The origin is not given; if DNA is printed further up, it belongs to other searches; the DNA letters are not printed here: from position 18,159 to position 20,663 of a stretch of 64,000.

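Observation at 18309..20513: ExeA/GspA-type AAA ATPase with non-canonical periplasmic module (acidic linker, single TM, TolA-like coiled coil, VDEV repeats)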

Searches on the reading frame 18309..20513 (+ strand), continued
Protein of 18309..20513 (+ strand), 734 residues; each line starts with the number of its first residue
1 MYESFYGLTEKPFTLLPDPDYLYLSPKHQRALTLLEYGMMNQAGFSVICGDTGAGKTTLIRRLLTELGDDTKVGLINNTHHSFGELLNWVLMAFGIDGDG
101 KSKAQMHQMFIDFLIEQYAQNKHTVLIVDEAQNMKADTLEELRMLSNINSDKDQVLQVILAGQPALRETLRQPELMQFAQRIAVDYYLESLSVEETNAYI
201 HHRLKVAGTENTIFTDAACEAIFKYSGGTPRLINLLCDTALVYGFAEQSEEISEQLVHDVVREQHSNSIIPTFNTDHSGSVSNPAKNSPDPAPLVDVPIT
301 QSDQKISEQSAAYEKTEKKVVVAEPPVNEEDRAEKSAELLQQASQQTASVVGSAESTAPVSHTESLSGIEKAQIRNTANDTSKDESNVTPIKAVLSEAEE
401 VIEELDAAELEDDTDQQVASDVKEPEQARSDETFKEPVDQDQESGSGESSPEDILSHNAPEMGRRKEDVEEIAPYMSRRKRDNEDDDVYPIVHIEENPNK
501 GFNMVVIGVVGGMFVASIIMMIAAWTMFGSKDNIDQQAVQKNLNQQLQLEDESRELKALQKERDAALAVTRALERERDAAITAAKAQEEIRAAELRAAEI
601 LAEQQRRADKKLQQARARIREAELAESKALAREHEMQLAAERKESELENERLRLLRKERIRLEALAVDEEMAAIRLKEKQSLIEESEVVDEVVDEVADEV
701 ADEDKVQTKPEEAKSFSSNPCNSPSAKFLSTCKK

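Call 49: find_encoding_contigs(protein=P0093, flank=8000, max_places=1)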
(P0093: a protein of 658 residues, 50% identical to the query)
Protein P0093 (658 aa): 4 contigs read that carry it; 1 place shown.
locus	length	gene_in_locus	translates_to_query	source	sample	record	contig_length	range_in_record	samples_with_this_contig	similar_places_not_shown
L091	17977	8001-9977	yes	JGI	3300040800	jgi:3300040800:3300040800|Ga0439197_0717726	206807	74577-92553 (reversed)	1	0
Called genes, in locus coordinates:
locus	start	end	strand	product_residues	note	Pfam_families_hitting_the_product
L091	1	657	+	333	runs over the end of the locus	PF01061:ABC2_membrane, PF12698:ABC2_membrane_3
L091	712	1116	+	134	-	PF09722:Xre_MbcA_ParS_C (weak)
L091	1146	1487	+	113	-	-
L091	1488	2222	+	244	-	PF01656:CbiA, PF10609:ParA (weak), PF13614:AAA_31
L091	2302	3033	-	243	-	-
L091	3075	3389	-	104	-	-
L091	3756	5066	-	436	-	PF24575:TPR_Slam (weak)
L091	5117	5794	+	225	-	PF06035:Peptidase_C93, PF04473:DUF553 (weak)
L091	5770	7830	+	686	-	PF00989:PAS (faint), PF01966:HD, PF13487:HD_5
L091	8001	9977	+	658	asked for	PF13191:AAA_16, PF13245:AAA_19 (weak), PF13401:AAA_22, PF13604:AAA_30 (weak)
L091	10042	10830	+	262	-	PF02405:MlaE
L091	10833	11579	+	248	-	PF00005:ABC_tran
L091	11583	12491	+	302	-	PF02470:MlaD, PF28544:Helical_needle (faint)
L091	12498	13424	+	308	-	-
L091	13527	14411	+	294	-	-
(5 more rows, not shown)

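Call 59: find_encoding_contigs(protein=P0002, flank=3000, max_places=2)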
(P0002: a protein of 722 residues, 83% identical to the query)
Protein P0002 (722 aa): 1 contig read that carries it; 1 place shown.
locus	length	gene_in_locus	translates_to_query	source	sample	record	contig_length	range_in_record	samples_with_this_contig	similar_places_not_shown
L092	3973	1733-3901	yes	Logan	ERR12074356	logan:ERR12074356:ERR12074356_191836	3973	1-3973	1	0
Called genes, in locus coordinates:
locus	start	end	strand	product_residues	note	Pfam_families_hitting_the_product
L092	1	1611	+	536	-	?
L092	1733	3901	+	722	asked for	PF13191:AAA_16 (weak), PF13401:AAA_22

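Call 63: fold_search(model_id=the predicted structure, library=pdb)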
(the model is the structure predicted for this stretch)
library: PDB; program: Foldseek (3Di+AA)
matches with E <= 10: 856; with E <= 0.001: 20
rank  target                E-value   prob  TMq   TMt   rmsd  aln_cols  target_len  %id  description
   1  8xvb_A                4.8e-06  1.00  0.13  0.34  16.6       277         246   17  Cryo-EM structure of ATP-DNA-MuB filaments (released 2024-08-14)
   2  1w5t_A                8.1e-06  1.00  0.14  0.23  17.4       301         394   19  Structure of the Aeropyrum Pernix ORC2 protein (ADPNP-ADP complexes) (released 2004-10-05)
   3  1in4                  7.9e-05  1.00  0.12  0.25  14.1       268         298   16  THERMOTOGA MARITIMA RUVB HOLLIDAY JUNCTION BRANCH MIGRATION MOTOR (released 2001-08-08)
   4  7jk5_A                1.4e-04  1.00  0.12  0.20  16.8       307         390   12  Structure of Drosophila ORC bound to DNA (released 2020-09-09)
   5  7jgr_A                1.5e-04  1.00  0.13  0.22  18.2       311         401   12  Structure of Drosophila ORC bound to DNA (84 bp) and Cdc6 (released 2020-09-09)
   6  1in8                  1.7e-04  1.00  0.12  0.26  14.6       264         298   15  THERMOTOGA MARITIMA RUVB T158V (released 2001-08-08)
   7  8xvc_A                2.6e-04  1.00  0.14  0.36  16.5       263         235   17  CryoEM structure of ADP-DNA-MuB conformation1 (released 2024-08-14)
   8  9dx4_C                2.6e-04  1.00  0.12  0.26  14.9       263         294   14  EcRuvB T102R mutant (released 2026-01-21)
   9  7jk6_A                2.8e-04  0.99  0.10  0.18  16.2       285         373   11  Structure of Drosophila ORC in the active conformation (released 2020-09-09)
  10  7jgr_G                3.0e-04  0.99  0.12  0.21  16.9       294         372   12  Structure of Drosophila ORC bound to DNA (84 bp) and Cdc6 (released 2020-09-09)
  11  1in6                  3.3e-04  1.00  0.12  0.25  14.8       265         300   15  THERMOTOGA MARITIMA RUVB K64R MUTANT (released 2001-08-08)
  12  9dx4_B                3.9e-04  1.00  0.12  0.26  16.5       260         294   15  EcRuvB T102R mutant (released 2026-01-21)
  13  8efy_K                3.9e-04  1.00  0.12  0.25  15.5       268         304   15  Structure of double homo-hexameric AAA+ ATPase RuvB motors (released 2023-05-10)
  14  1in5                  4.2e-04  1.00  0.12  0.26  14.6       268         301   16  THERMOGOTA MARITIMA RUVB A156S MUTANT (released 2001-08-08)
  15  3pfi_B                4.2e-04  1.00  0.12  0.25  15.1       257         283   16  2.7 Angstrom resolution crystal structure of a probable holliday junction DNA helicase (ruvB) from Campylobacter jejun (released 2010-11-10)
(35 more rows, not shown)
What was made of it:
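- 18309..19118 (+): Cytoplasmic AAA+ P-loop domain (aa 1-270) of the GspA/ExeA/TIGR03015 superfamily. Fold-level matches to MuB, ORC/Cdc6, RuvB and TnsC (call 63).
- Fold-level similarity to oligomerising AAA+ proteins (call 63).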

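Call 64: search_protein_families(library=padloc, proteins=[window:18309-20510:+], max_evalue=0.001)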
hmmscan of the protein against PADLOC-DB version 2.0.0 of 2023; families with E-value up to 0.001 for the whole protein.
window:18309-20510:+ (734 aa): 3 families
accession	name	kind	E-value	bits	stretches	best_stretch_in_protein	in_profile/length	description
PDLC04140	mad8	-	9.8e-05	20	1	40-143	24-94/314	mads_8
PDLC00269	PtuA1|PtuA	-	0.00062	17.1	1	39-73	28-62/446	AAA ATPase domain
PDLC02372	Nhi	-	0.00084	16.1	0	42-156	198-301/470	-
